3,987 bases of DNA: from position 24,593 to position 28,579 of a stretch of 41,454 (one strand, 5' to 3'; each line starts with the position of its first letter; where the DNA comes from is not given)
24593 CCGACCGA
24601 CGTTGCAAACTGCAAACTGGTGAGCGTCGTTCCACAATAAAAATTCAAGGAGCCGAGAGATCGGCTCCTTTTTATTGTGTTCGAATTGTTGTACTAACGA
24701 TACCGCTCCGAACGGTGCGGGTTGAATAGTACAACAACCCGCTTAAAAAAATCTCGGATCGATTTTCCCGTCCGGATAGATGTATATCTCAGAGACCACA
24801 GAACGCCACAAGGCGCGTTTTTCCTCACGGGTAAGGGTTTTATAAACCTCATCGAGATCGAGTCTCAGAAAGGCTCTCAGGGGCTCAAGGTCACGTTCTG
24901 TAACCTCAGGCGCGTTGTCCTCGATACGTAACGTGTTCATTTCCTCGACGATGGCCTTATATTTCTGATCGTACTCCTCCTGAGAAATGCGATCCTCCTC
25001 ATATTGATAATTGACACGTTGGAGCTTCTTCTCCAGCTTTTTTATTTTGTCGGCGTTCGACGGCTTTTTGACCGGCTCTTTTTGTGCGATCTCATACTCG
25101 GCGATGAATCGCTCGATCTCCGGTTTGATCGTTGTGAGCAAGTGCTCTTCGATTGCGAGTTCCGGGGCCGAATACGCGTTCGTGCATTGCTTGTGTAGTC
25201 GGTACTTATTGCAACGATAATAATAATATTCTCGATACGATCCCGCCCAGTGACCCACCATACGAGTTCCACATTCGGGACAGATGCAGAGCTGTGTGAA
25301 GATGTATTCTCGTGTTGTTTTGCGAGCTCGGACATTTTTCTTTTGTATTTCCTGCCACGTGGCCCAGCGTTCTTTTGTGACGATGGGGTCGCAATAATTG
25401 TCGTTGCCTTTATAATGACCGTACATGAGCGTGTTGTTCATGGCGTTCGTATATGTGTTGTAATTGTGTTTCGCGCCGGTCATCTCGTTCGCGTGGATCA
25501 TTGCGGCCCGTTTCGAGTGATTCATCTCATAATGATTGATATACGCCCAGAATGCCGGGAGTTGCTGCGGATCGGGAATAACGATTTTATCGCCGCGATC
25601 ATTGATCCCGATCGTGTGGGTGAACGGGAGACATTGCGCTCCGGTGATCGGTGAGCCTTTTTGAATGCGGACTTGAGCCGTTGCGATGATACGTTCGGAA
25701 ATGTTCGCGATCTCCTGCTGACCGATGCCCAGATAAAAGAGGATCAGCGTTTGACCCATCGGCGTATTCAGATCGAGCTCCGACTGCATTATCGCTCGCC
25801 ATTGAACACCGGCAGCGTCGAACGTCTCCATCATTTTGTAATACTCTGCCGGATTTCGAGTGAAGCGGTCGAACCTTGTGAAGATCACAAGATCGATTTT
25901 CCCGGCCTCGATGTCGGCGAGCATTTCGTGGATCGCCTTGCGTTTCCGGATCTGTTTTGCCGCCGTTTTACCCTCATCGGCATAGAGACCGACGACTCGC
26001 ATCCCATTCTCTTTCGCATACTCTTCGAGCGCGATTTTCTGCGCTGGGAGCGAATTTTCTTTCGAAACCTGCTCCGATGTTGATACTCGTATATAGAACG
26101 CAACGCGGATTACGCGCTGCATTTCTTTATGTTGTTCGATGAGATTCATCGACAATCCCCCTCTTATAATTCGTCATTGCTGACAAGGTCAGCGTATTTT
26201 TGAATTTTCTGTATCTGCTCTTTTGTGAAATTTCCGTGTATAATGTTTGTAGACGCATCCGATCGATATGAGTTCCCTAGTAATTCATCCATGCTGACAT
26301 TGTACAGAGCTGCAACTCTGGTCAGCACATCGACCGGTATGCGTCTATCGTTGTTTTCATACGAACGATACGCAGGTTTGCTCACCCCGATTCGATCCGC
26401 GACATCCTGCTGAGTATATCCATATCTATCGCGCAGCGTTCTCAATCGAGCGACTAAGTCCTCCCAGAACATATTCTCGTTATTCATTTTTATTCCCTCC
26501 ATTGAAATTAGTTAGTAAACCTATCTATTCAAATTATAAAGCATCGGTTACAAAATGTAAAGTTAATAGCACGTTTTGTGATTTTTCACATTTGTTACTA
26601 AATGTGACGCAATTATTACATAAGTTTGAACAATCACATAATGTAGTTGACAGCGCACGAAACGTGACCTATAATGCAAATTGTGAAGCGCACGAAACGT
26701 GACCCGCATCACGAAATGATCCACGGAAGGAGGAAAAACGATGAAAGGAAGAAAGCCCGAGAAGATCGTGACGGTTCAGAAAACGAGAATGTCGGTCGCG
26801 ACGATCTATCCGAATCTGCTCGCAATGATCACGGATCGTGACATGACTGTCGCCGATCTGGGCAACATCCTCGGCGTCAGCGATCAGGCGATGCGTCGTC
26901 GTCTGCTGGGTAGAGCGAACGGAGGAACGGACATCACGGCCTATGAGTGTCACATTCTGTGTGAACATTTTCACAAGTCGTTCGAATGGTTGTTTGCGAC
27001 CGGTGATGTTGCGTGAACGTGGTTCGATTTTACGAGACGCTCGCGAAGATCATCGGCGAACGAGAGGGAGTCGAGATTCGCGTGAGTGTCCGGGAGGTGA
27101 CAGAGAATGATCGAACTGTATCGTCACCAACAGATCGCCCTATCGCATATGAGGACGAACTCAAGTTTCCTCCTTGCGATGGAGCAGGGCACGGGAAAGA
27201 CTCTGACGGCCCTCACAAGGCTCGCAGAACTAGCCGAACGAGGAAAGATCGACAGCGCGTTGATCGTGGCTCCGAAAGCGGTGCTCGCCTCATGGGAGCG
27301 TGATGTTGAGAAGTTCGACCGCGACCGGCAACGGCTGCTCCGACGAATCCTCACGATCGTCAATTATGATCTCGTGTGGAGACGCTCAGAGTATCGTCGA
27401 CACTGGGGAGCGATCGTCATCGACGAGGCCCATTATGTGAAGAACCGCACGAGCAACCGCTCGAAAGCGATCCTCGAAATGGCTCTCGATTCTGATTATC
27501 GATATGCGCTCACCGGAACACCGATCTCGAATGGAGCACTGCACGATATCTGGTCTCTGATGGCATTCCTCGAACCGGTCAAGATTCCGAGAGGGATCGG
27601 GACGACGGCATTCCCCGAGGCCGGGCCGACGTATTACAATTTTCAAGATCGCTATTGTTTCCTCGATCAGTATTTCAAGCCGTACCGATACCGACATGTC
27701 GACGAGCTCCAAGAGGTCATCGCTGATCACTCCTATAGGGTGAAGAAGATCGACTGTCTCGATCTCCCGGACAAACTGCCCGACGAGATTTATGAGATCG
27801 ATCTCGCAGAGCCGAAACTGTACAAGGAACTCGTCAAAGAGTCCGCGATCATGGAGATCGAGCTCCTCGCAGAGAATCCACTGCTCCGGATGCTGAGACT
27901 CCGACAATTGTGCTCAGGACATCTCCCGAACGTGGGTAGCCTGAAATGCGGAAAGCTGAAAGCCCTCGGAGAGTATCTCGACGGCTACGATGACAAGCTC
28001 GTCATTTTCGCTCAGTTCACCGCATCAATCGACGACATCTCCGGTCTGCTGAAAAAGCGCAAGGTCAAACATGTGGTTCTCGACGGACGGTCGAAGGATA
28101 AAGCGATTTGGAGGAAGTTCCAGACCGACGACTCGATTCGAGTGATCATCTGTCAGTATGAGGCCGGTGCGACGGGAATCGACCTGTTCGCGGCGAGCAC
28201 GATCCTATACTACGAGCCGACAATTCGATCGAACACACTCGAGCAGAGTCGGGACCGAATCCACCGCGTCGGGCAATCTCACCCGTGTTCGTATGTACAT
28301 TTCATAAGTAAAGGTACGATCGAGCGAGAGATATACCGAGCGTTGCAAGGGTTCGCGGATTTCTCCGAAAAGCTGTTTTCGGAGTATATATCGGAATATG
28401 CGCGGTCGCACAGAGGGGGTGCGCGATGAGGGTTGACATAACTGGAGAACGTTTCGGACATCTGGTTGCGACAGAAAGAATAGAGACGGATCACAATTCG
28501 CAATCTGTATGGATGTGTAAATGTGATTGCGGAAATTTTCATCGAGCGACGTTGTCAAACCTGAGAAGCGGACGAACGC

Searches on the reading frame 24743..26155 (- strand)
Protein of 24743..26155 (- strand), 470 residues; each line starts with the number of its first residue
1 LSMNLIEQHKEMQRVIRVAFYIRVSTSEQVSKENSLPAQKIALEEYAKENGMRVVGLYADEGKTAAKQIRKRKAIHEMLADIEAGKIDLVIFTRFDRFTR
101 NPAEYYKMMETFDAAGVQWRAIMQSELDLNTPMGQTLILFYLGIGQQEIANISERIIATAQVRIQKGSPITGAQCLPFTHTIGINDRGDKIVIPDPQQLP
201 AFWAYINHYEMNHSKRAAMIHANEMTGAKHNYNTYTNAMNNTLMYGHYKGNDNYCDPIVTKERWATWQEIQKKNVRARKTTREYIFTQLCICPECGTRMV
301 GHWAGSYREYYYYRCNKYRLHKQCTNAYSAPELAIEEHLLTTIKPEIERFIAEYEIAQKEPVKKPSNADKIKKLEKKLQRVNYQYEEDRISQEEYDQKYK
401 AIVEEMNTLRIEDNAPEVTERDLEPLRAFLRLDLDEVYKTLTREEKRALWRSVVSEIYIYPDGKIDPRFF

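Call 11: search_protein_families(library=pfam, proteins=[window:24743-26155:-], max_evalue=0.01)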
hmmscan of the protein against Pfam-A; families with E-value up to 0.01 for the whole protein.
window:24743-26155:- (470 aa): 3 families
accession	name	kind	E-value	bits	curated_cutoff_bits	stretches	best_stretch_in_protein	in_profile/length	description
PF00239.26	Resolvase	-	2.1e-29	102.9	23.3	1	18-167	1-143/145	Resolvase, N terminal domain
PF13408.12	Zn_ribbon_recom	-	1.2e-12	48.5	25.3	1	285-343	1-57/58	Recombinase zinc beta ribbon domain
PF05120.17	GvpG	-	0.0055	17.3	30.6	0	371-406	30-65/67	Gas vesicle protein G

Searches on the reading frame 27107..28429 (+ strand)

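Call 49: search_protein_families(library=pfam, proteins=[window:27107-28429:+], max_evalue=0.01)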
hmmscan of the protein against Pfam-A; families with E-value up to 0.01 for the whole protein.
window:27107-28429:+ (440 aa): 6 families
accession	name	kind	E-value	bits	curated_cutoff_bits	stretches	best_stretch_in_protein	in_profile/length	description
PF00176.29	SNF2-rel_dom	-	9.3e-26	91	24.9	2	97-161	123-184/290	SNF2-related domain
PF04851.21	ResIII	-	1.4e-11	45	22.5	1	2-140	2-163/164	Type III restriction enzyme, res subunit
PF00271.37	Helicase_C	-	3.8e-11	43.7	23.5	1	283-389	2-110/110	Helicase conserved C-terminal domain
PF00270.35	DEAD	-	3.1e-07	30.7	26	1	6-61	2-58/167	DEAD/DEAH box helicase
PF09848.15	SLFN-g3_helicase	-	0.0014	18.4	24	1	28-118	11-98/354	Schlafen group 3, DNA/RNA helicase domain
PF13401.12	AAA_22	-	0.0044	17.8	27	0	21-125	8-110/130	AAA domain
